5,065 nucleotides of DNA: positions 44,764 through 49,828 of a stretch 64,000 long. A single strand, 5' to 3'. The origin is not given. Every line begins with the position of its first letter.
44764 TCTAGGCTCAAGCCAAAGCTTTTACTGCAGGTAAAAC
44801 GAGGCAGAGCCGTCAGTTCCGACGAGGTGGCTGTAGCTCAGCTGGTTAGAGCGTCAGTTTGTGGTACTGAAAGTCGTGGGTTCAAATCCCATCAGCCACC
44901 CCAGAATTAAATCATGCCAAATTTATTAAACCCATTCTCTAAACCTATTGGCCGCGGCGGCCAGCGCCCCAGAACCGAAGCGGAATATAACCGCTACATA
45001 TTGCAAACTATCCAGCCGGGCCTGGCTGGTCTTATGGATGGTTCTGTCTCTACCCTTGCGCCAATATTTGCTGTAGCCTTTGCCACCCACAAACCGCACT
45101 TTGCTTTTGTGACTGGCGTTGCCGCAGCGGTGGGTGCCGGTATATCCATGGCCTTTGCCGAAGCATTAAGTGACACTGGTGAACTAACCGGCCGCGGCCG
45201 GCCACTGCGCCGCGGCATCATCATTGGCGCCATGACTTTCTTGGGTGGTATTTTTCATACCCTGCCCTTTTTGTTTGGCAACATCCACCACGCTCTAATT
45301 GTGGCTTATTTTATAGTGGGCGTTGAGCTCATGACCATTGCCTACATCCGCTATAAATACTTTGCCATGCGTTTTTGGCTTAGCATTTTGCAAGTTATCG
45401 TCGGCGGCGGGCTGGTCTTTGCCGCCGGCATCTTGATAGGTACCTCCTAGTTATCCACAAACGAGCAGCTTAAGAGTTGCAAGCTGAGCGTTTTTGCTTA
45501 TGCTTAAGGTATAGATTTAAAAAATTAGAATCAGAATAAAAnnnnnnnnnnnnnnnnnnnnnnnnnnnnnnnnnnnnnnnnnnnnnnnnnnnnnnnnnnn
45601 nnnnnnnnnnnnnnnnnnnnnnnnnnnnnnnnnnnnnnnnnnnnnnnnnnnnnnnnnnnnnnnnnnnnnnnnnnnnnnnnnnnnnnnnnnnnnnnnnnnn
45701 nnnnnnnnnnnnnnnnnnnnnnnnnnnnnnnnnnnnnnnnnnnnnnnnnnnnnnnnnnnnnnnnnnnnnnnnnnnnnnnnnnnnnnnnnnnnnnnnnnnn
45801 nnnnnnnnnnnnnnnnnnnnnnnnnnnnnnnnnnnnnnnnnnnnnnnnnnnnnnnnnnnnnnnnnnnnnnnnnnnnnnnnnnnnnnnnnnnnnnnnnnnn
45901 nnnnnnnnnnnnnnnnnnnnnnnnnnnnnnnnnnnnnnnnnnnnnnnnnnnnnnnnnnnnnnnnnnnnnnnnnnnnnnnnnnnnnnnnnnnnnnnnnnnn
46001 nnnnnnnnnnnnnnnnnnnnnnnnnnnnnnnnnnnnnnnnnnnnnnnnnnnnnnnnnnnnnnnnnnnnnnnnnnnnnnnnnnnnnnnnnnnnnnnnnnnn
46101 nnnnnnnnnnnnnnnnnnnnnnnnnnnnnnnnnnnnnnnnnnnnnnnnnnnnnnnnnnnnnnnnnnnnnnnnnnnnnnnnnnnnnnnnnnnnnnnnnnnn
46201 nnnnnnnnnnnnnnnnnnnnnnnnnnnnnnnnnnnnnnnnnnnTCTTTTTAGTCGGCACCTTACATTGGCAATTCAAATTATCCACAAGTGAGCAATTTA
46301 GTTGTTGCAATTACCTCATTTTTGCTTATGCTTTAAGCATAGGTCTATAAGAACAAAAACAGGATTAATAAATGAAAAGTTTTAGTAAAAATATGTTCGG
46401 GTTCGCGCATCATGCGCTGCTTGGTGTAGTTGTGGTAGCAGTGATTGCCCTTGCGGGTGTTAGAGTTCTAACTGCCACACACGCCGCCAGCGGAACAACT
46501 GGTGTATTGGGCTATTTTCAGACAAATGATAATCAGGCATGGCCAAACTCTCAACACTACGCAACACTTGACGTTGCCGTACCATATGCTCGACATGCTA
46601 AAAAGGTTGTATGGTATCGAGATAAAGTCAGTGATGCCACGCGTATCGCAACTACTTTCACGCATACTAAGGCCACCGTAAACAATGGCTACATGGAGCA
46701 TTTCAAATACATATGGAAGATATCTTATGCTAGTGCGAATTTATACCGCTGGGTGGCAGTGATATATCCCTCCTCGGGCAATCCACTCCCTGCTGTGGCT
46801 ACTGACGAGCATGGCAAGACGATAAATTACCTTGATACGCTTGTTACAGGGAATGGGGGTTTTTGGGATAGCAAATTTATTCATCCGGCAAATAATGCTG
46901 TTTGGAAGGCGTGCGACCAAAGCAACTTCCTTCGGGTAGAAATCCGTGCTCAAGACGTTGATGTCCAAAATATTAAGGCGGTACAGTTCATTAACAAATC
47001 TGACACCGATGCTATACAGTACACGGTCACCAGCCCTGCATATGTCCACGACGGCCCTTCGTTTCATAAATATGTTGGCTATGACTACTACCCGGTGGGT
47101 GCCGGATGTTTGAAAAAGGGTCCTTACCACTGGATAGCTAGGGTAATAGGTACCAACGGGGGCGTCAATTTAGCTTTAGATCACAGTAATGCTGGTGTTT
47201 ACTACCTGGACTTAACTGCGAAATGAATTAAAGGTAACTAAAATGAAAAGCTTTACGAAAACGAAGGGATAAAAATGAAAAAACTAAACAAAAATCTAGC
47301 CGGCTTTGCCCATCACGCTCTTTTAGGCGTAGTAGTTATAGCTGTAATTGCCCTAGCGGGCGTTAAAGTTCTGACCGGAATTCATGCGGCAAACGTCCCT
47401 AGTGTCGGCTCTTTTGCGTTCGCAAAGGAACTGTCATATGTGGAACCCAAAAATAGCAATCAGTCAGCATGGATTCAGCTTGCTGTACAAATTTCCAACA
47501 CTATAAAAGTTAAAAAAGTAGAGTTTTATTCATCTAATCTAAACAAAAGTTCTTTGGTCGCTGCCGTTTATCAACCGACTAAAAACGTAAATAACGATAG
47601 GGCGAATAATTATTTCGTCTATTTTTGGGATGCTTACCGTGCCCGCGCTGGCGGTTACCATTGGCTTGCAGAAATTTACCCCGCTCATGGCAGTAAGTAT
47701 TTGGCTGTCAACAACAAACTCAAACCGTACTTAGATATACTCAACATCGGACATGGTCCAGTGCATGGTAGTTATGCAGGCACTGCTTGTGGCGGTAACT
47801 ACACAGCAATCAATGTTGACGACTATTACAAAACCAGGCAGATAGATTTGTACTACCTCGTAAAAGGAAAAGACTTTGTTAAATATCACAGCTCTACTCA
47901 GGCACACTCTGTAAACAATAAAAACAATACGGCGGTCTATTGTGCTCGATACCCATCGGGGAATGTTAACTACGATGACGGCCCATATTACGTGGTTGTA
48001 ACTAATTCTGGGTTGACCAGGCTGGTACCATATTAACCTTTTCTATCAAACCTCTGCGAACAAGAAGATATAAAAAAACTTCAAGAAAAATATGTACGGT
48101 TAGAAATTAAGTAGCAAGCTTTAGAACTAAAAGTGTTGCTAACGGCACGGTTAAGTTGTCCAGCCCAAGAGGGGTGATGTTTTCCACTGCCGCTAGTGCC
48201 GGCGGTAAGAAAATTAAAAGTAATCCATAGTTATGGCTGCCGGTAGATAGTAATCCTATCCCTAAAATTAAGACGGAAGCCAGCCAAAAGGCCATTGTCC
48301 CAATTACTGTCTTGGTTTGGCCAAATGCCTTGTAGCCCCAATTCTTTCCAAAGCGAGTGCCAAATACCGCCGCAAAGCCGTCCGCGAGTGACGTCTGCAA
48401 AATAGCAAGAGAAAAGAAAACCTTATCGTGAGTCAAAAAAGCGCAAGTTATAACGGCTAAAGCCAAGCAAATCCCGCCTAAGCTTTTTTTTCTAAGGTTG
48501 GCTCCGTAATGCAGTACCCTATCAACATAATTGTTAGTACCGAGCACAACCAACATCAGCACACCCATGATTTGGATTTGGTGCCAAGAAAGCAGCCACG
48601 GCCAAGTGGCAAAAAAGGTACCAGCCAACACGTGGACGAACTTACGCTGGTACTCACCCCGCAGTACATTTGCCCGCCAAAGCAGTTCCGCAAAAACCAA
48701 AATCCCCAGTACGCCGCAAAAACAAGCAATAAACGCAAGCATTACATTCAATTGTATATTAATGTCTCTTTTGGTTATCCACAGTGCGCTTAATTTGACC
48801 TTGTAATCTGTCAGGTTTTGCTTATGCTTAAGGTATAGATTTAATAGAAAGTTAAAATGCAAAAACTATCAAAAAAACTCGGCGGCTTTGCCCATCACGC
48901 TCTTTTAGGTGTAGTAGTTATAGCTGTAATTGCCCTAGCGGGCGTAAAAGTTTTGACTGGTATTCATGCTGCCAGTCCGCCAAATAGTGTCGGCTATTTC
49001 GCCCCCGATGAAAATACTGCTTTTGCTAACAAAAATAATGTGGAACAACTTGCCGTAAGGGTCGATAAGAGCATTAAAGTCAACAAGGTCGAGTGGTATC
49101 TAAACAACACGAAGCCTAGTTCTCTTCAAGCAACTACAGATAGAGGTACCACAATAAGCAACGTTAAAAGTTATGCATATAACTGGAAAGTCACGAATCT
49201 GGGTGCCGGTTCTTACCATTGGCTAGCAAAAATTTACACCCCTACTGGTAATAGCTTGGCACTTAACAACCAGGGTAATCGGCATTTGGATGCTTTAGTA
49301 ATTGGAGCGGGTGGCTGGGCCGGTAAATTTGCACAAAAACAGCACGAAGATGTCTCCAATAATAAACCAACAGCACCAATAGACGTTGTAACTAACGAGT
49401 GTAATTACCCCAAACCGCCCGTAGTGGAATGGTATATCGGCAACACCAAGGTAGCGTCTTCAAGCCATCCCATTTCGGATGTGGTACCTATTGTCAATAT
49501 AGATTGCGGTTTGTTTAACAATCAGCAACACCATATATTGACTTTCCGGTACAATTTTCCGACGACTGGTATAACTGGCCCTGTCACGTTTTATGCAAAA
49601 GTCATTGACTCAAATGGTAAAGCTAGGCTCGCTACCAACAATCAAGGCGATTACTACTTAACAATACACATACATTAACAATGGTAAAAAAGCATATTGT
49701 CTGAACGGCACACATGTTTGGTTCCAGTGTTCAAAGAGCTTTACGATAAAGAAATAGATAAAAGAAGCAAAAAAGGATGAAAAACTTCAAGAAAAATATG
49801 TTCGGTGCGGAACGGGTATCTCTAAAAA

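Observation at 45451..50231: Five-member cassette family: conserved upstream module and N-terminal leader, divergent C-terminal domains, plus leader debris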

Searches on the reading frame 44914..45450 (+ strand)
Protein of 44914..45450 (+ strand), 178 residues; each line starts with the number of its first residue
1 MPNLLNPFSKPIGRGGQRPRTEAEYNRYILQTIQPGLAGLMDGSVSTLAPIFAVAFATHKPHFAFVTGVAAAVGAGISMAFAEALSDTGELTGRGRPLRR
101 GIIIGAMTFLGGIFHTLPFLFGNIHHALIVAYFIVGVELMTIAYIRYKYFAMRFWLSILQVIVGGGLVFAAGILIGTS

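Call 6: search_protein_families(library=pfam, proteins=[window:44914-45450:+], max_evalue=0.1)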
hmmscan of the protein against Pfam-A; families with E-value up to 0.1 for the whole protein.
window:44914-45450:+ (178 aa): 1 family
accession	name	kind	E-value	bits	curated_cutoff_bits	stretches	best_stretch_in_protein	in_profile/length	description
PF01988.24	VIT1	-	2.6e-13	50.7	28.1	2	95-177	131-214/214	VIT family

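Call 7: search_protein_families(library=ncbifam, proteins=[window:44914-45450:+], max_evalue=0.1)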
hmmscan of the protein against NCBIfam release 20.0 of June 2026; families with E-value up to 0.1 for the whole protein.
window:44914-45450:+ (178 aa): 2 families
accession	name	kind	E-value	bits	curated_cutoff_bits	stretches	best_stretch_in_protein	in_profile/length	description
NF045676.1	FeExpMbfA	equivalog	3e-66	224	450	1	20-178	160-318/318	iron exporter MbfA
TIGR00267.1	TIGR00267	hypoth_equivalog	0.013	15.2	156.95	1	100-176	91-167/171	TIGR00267 family protein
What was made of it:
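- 44914..45450 (+): VIT1/MbfA-like iron exporter gene. Backbone gene on the left edge of the array. Pfam VIT1 2.6e-13 and NCBIfam MbfA 3e-66 (calls 6, 7).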

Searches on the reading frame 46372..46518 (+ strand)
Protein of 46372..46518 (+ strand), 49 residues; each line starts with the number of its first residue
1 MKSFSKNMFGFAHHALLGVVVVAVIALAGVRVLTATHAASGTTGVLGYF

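Call 74: search_protein_families(library=pfam, proteins=[window:46372-46518:+], max_evalue=10)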
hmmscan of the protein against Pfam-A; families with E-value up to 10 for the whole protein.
seq(49 aa): 0 families

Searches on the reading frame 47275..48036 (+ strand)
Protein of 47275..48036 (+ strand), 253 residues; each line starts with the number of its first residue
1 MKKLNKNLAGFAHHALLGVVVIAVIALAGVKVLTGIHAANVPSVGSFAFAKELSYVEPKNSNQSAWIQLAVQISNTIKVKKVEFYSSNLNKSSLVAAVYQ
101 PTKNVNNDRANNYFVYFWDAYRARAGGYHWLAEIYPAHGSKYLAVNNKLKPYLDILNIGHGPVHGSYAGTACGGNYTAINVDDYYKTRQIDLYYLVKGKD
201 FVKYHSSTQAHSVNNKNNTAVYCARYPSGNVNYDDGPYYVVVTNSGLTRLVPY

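Call 6: search_protein_families(library=pfam, proteins=[window:47275-48036:+], max_evalue=0.1)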
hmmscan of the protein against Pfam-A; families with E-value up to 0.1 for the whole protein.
window:47275-48036:+ (253 aa): 0 families

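Call 7: search_protein_families(library=ncbifam, proteins=[window:47275-48036:+], max_evalue=0.1)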
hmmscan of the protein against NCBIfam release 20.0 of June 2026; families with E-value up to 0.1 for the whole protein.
window:47275-48036:+ (253 aa): 0 families

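Call 11: find_homologous_proteins(query=window:47275-48036:+, max_evalue=0.001)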
Query window:47275-48036:+ (253 aa): 5 proteins with E <= 0.001 among 539 candidates.
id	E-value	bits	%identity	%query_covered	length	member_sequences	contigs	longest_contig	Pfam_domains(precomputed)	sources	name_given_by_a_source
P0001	7.6e-165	565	100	100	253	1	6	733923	-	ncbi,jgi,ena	-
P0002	8.9e-30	122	50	66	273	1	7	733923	PF17957.8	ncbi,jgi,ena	-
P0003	3.9e-21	94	39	64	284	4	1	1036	-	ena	-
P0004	8.4e-9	54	70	17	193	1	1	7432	-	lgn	-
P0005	1.7e-4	40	64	17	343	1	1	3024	PF26549.1,PF07676.19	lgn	-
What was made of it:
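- Checked: Members 2-4 are diverged paralogs (50% and 39% identity, call 11), not swapped bodies.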

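Call 13: find_encoding_contigs(protein=P0001, flank=1000, max_places=6)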
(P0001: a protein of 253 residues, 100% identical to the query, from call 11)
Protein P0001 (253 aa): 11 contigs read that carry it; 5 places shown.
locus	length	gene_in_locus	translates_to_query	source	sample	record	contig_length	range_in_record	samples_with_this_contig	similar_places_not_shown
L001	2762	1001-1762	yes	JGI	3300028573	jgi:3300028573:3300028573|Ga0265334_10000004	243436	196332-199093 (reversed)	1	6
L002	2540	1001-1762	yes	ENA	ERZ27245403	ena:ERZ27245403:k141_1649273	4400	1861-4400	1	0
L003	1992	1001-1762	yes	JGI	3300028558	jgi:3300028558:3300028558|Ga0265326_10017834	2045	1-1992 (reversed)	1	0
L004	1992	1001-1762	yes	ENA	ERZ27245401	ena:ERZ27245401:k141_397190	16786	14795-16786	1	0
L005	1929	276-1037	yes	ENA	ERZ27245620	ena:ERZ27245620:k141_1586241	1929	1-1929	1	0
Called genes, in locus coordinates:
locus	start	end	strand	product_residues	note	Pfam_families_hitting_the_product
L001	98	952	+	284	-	-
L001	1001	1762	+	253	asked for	-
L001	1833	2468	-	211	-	-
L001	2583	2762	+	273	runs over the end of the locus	PF17957:Big_7 (faint)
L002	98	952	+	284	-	-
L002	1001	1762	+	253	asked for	-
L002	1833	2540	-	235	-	?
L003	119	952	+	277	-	-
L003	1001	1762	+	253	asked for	-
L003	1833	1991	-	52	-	?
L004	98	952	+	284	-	-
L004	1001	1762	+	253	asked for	-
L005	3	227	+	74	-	?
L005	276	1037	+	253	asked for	-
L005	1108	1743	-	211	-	-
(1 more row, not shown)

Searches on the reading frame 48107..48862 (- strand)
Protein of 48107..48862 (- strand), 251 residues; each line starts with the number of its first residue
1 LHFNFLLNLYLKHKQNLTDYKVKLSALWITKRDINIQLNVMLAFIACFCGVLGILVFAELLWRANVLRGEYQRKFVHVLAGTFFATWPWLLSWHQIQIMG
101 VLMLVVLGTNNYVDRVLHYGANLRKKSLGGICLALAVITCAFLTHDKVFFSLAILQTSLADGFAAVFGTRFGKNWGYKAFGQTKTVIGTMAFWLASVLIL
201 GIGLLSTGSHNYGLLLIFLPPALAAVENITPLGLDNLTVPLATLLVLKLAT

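Call 6: search_protein_families(library=pfam, proteins=[window:48107-48862:-], max_evalue=0.1)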
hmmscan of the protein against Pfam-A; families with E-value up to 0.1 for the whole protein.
window:48107-48862:- (251 aa): 1 family
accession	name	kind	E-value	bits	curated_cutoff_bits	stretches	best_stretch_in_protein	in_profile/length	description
PF01148.25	CTP_transf_1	-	0.0088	16.3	24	1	40-209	20-195/264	Cytidylyltransferase family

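Call 7: search_protein_families(library=ncbifam, proteins=[window:48107-48862:-], max_evalue=0.1)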
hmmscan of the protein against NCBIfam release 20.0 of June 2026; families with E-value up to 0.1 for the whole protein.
window:48107-48862:- (251 aa): 0 families

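Call 30: find_related_loci(query=A4, collection=genome_contigs, flank=10000)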
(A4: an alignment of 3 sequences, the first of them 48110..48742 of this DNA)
Query A4 (211 aa) in genome_contigs; peptide patterns used: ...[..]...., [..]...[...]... (x = any residue, [..] = any of these).
75 stretches matched a pattern, but none encodes a relative of the query by tblastn (E <= 1e-3).
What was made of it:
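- Tried and rejected: A genome_contigs scan with the backbone membrane protein (call 30) found nothing.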

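Call 43: find_related_loci(query=A4, collection=metagenome_contigs, flank=10000)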
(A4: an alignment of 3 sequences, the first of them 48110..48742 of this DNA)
Query A4 (211 aa) in metagenome_contigs; peptide patterns used: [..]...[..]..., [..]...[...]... (x = any residue, [..] = any of these).
147 stretches matched a pattern; 5 encode a relative of the query (tblastn E <= 1e-3); 5 distinct loci.
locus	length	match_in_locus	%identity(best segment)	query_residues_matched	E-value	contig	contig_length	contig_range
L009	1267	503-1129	52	1-208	7e-59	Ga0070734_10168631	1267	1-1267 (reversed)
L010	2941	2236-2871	46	1-209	3e-54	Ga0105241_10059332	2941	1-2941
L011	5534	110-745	47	1-209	3e-52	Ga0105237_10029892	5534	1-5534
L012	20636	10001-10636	47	1-209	3e-52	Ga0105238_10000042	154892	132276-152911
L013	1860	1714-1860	53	16-64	5e-15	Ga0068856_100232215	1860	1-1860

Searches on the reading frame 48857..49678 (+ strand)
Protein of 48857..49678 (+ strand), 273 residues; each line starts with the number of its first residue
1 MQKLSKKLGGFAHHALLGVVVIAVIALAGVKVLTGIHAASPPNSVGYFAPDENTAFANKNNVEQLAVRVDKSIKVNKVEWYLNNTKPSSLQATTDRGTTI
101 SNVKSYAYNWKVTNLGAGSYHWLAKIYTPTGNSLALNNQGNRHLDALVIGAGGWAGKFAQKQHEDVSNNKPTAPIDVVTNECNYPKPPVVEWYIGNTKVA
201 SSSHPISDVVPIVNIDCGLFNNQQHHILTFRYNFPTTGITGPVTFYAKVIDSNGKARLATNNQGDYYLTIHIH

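Call 6: search_protein_families(library=pfam, proteins=[window:48857-49678:+], max_evalue=0.1)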
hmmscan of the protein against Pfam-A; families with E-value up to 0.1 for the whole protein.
window:48857-49678:+ (273 aa): 1 family
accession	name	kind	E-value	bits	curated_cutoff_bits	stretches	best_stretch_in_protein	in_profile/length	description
PF17957.7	Big_7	-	5.3e-06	27.4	24.1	1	49-120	7-66/70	Bacterial Ig domain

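Call 7: search_protein_families(library=ncbifam, proteins=[window:48857-49678:+], max_evalue=0.1)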
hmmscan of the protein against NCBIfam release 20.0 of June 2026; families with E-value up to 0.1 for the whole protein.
window:48857-49678:+ (273 aa): 0 families

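Call 61: predict_structure(alignment_id=A6)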
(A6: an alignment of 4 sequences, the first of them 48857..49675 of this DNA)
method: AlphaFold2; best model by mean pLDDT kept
length: 273 residues; sequences in the alignment: 4
mean_pLDDT: 47.5   pTM: 0.39
mean pLDDT of the five models: 47.5, 45.8, 44.4, 41.0, 40.7
residues with pLDDT >= 90: 0; 70-90: 0; 50-70: 110; < 50: 163
segments of 3 or more residues with pLDDT < 50: 1-11, 26-64, 86-93, 99-103, 137-143, 149-185, 200-227, 235-238, 240-242, 260-273
pLDDT, mean of each block of 10 residues (from residue 1): 44 53 52 32 43 34 50 63 50 49 52 52 64 51 48 38 37 46 50 58 37 40 45 50 54 52 41 33
secondary structure, 60 per line:
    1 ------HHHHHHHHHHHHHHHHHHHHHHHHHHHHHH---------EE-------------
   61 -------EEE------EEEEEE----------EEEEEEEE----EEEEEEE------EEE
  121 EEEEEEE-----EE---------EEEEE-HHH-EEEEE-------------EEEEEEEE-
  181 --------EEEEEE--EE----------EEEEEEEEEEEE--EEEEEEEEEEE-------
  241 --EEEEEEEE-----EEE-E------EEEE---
elements in order: H7-36 E68-70 E77-82 E93-100 E105-111 E118-127 E144-148 E154-158 E172-179 E189-194 E209-220 E223-233 E243-250 E256-258 E267-270
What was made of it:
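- AlphaFold models residues 7-36 as one helix, at low confidence (call 61).
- Tried and rejected: AlphaFold2 on member 4 with the 4-sequence alignment (call 61) gave mean pLDDT 47.5.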

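Call 88: search_solved_structures(query=A6, max_evalue=1)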
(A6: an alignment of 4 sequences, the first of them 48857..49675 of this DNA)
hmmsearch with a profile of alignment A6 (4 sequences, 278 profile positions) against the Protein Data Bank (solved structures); distinct sequences matched with E-value up to 1: 7.
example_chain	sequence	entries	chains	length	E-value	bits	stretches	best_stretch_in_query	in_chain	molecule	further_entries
1yee_H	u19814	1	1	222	0.016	18.2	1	107-148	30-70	IGG2A FAB FRAGMENT (D2.5)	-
1jvb_A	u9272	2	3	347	0.032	17.1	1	106-216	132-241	NAD(H)-DEPENDENT ALCOHOL DEHYDROGENASE | NAD-dependent alcohol dehydrogenase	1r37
7jwb_D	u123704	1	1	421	0.052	16.5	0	105-140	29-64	autonomous human heavy chain variable domain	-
3i4c_A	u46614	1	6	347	0.062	16.2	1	106-204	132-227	NAD-dependent alcohol dehydrogenase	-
1nto_A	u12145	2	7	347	0.062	16.2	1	106-204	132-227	NAD-dependent alcohol dehydrogenase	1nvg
8w5i_H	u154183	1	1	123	0.59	13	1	109-144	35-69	Heavy chain of Ab14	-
9ua9_H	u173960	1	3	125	0.93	12.4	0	97-137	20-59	1D6 VH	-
